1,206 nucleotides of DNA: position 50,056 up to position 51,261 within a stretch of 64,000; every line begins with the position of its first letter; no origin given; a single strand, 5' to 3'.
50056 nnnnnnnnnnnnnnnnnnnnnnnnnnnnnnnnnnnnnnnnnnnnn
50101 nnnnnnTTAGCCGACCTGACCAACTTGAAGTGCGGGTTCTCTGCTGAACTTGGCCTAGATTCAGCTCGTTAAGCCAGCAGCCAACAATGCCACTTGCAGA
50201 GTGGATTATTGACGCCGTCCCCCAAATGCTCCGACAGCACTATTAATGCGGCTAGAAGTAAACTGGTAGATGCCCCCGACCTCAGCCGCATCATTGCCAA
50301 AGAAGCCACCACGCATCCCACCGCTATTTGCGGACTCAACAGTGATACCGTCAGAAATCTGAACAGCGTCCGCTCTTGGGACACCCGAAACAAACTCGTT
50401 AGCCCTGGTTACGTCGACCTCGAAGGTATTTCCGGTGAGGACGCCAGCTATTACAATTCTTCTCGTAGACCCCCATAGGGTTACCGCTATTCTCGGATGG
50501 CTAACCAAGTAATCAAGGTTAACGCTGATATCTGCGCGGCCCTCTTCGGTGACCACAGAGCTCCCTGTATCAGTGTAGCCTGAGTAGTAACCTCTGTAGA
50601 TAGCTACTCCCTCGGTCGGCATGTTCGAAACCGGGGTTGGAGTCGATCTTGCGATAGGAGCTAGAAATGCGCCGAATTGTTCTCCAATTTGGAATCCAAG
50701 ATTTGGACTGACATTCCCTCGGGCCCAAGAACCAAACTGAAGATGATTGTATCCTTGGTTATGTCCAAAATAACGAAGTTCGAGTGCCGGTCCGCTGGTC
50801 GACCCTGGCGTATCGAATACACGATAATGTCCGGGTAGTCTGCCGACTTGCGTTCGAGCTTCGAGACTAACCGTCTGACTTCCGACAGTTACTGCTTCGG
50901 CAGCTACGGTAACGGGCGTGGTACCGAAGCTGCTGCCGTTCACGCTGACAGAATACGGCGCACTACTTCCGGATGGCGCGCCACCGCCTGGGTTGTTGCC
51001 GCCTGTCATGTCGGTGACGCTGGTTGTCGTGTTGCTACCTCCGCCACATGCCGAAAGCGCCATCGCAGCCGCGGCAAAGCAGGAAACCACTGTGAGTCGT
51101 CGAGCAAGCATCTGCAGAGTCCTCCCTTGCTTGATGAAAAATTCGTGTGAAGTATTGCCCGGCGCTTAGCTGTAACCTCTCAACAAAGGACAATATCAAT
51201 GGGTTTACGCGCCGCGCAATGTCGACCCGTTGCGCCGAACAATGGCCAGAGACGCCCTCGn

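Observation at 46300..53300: Low-GC islet nested at the right end of the high-GC element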

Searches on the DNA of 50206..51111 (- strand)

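Call 87: search_rna_families(sources=[L024, L025, L026], threshold=evalue, max_evalue=1)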
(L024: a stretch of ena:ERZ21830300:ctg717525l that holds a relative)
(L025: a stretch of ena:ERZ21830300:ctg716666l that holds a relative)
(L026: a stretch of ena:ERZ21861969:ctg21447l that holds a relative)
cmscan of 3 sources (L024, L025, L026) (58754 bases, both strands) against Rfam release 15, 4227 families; matches with E-value up to 1: 2.
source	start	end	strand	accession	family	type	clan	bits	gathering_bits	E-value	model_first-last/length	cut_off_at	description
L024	8210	8327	+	RF02221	sRNA-Xcc1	Gene; sRNA;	-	28.3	53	0.87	1-87/87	no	sRNA-Xcc1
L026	10747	10833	-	RF03541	Flavi_ISFV_xrRNA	Cis-reg;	-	26.2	50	0.21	1-89/89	no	Insect-specific Flavivirus exoribonuclease-resistant RNA element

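Call 88: search_rna_families(sources=[L027, L029, L049], threshold=evalue, max_evalue=1)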
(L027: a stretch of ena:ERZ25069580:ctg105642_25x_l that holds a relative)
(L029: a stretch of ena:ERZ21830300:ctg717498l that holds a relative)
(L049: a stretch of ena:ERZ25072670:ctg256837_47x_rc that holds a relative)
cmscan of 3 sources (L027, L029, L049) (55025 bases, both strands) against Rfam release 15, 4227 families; matches with E-value up to 1: 1.
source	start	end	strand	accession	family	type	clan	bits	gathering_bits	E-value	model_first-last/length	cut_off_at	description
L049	14094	14148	+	RF03734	mir-4773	Gene; miRNA;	-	30.8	100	0.14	1-78/78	no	mir-4773 microRNA precursor family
